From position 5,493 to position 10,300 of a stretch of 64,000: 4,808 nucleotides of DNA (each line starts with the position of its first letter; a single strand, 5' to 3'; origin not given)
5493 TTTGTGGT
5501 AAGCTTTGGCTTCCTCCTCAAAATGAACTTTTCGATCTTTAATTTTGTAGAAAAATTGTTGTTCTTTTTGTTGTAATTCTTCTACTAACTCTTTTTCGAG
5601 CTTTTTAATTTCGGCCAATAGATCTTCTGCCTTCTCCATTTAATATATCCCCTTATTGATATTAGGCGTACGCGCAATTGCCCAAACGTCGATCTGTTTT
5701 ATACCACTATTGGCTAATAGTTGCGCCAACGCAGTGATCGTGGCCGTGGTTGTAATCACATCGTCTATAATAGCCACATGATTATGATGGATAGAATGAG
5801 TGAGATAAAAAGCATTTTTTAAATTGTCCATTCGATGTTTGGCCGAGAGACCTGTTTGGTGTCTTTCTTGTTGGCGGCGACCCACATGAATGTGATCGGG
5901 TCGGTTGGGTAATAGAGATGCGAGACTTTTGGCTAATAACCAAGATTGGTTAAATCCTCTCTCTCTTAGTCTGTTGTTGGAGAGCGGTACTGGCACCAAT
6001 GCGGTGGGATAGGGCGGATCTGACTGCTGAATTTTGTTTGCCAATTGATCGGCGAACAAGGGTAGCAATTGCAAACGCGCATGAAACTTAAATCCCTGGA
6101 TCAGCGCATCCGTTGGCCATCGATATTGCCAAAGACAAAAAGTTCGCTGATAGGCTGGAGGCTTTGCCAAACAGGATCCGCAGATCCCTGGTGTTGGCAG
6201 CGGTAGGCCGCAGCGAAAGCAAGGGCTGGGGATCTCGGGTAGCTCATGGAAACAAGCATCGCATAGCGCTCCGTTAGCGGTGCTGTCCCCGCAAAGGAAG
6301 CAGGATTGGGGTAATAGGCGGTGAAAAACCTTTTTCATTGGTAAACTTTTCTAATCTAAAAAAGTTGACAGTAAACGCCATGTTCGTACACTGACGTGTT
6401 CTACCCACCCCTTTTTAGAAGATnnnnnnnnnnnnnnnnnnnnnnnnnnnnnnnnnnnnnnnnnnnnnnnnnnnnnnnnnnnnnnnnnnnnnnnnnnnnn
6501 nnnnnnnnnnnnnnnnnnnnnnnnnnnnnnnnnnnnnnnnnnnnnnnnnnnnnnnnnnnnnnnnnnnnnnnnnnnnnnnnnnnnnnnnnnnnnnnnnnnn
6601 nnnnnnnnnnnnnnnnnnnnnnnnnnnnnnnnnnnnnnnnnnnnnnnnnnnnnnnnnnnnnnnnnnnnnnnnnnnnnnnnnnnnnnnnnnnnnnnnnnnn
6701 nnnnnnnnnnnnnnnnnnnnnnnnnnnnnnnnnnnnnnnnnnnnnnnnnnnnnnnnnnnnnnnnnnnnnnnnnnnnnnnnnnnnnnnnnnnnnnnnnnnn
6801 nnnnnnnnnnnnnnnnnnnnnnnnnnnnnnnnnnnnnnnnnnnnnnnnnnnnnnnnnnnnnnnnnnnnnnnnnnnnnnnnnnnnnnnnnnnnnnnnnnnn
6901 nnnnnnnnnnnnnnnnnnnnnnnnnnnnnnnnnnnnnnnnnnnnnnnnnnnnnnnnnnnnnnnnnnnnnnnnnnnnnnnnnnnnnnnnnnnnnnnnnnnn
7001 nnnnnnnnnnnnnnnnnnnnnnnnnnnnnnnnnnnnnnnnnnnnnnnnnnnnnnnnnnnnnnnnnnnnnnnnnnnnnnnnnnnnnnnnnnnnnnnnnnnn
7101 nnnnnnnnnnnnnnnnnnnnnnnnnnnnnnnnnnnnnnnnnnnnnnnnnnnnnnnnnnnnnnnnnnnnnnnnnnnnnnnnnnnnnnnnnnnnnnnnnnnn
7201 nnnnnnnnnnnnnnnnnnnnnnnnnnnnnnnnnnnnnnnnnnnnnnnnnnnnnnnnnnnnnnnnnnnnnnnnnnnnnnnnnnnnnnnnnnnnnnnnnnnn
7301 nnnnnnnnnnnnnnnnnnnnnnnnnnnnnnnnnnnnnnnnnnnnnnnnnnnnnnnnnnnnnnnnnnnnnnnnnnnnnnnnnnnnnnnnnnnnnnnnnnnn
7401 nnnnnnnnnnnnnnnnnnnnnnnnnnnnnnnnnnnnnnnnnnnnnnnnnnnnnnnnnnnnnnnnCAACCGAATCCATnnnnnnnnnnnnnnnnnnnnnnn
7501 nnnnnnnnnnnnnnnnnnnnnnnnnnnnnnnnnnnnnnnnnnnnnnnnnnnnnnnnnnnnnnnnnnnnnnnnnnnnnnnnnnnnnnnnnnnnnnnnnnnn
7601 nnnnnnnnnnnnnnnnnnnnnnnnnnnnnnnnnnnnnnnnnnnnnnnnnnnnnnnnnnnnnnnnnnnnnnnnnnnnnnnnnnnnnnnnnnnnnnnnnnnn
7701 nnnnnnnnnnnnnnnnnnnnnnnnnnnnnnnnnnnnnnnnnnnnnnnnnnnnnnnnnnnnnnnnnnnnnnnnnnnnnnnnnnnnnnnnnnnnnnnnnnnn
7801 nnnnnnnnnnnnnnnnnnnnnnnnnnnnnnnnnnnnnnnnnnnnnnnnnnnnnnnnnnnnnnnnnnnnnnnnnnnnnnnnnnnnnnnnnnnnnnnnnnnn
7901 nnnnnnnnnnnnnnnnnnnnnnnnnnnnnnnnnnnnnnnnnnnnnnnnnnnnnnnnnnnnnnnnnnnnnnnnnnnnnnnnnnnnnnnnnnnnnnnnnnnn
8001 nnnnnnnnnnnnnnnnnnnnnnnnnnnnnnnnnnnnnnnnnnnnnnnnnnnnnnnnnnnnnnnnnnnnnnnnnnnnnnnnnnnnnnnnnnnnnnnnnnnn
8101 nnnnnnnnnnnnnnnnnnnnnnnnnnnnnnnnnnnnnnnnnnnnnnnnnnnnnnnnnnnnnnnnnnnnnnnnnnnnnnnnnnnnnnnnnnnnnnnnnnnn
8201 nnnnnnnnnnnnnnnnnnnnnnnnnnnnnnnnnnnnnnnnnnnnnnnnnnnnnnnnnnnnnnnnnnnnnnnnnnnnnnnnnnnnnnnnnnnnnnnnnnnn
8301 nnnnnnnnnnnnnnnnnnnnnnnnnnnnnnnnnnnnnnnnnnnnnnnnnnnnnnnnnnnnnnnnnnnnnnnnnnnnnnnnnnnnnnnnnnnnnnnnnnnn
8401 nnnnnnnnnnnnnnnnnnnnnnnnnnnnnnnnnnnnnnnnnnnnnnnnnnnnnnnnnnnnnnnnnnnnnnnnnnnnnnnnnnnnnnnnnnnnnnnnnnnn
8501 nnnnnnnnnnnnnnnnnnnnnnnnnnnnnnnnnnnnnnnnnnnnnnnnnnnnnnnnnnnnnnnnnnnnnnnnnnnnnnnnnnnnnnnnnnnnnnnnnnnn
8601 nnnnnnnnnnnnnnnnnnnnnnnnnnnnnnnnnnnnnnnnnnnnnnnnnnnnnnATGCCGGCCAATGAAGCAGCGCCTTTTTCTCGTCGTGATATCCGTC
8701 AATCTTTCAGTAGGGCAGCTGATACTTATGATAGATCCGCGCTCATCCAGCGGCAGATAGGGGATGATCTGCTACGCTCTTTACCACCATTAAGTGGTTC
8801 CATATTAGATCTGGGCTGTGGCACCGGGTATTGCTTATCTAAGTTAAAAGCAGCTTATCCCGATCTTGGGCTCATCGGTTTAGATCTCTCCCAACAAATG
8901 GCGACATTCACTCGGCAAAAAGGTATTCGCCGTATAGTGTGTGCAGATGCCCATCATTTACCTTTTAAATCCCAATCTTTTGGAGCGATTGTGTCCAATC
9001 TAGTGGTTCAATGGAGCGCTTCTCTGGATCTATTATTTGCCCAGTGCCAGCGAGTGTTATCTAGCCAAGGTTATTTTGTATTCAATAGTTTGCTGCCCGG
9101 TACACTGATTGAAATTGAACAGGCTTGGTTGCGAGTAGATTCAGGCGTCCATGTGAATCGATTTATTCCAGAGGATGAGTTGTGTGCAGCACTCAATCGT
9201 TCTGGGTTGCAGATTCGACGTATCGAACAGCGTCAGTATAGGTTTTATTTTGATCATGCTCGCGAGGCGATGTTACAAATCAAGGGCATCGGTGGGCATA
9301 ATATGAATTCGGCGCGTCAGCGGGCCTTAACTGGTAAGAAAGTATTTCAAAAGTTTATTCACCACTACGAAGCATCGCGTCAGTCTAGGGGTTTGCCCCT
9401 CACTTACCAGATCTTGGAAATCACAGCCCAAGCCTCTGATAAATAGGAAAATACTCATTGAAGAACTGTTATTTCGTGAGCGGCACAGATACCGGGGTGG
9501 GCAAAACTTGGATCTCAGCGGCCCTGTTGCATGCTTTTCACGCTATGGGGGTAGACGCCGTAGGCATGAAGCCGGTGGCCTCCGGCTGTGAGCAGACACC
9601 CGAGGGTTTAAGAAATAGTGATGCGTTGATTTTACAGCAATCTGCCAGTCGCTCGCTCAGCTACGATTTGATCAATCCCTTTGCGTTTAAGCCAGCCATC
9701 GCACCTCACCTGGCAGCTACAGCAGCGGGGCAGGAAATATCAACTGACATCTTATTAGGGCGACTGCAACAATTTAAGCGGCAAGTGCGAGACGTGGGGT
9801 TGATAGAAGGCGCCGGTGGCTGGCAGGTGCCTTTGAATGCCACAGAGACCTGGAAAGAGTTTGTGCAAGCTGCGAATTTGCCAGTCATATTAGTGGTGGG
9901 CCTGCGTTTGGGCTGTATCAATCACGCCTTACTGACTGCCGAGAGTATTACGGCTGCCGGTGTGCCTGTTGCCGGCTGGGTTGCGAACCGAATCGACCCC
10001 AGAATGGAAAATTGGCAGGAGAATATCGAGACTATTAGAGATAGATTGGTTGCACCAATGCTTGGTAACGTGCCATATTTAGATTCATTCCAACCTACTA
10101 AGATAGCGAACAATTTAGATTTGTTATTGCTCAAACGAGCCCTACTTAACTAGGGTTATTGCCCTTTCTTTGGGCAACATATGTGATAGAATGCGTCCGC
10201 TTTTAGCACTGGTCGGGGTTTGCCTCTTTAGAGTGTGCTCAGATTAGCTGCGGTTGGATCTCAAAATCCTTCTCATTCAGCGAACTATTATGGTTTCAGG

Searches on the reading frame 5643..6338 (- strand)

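Call 56: search_protein_families(library=pfam, proteins=[window:5643-6338:-], max_evalue=0.00001)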
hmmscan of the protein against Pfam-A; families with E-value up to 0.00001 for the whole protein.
window:5643-6338:- (232 aa): 1 family
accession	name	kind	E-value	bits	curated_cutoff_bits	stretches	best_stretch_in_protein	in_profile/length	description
PF18912.6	DZR_2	-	6.6e-10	39.1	27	1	6-57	3-56/56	Double zinc ribbon domain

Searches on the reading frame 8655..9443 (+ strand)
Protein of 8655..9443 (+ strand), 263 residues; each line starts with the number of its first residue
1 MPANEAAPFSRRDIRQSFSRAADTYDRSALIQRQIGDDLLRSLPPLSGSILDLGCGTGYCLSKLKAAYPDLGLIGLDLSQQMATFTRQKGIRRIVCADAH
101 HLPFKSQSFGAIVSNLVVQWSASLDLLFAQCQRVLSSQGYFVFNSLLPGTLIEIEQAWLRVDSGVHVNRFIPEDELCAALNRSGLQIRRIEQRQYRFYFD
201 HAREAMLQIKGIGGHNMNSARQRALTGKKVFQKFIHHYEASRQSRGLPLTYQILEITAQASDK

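Call 54: search_protein_families(library=pfam, proteins=[window:8655-9443:+], max_evalue=0.00001)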
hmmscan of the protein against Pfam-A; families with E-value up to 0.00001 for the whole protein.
window:8655-9443:+ (263 aa): 5 families
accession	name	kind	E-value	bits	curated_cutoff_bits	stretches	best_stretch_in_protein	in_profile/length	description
PF08241.18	Methyltransf_11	-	1.7e-19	70.7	21.2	1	51-143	1-95/95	Methyltransferase domain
PF13649.12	Methyltransf_25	-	5.1e-16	59.6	27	1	50-139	1-97/97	Methyltransferase domain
PF13489.12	Methyltransf_23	-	9.2e-13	48.7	27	1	32-188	6-162/164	Methyltransferase domain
PF08242.18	Methyltransf_12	-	1.1e-10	42.5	30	1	51-141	1-98/98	Methyltransferase domain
PF13847.12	Methyltransf_31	-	1.2e-10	41.7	27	1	49-145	6-111/145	Methyltransferase domain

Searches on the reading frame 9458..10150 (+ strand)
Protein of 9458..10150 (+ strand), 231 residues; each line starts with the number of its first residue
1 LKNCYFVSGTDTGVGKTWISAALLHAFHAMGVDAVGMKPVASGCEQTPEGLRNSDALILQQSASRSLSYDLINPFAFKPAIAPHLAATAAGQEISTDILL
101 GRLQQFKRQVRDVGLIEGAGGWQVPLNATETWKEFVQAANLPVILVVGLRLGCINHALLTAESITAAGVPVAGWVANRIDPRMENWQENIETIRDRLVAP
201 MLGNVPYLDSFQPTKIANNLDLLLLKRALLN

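Call 54: search_protein_families(library=pfam, proteins=[window:9458-10150:+], max_evalue=0.00001)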
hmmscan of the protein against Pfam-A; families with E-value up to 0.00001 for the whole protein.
window:9458-10150:+ (231 aa): 2 families
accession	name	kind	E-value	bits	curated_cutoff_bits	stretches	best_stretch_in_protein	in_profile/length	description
PF13500.12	AAA_26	-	4.8e-39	134.7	27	1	5-213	3-196/198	AAA domain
PF01656.29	CbiA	-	1.2e-11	45.1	25.4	1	6-211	2-115/125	CobQ/CobB/MinD/ParA nucleotide binding domain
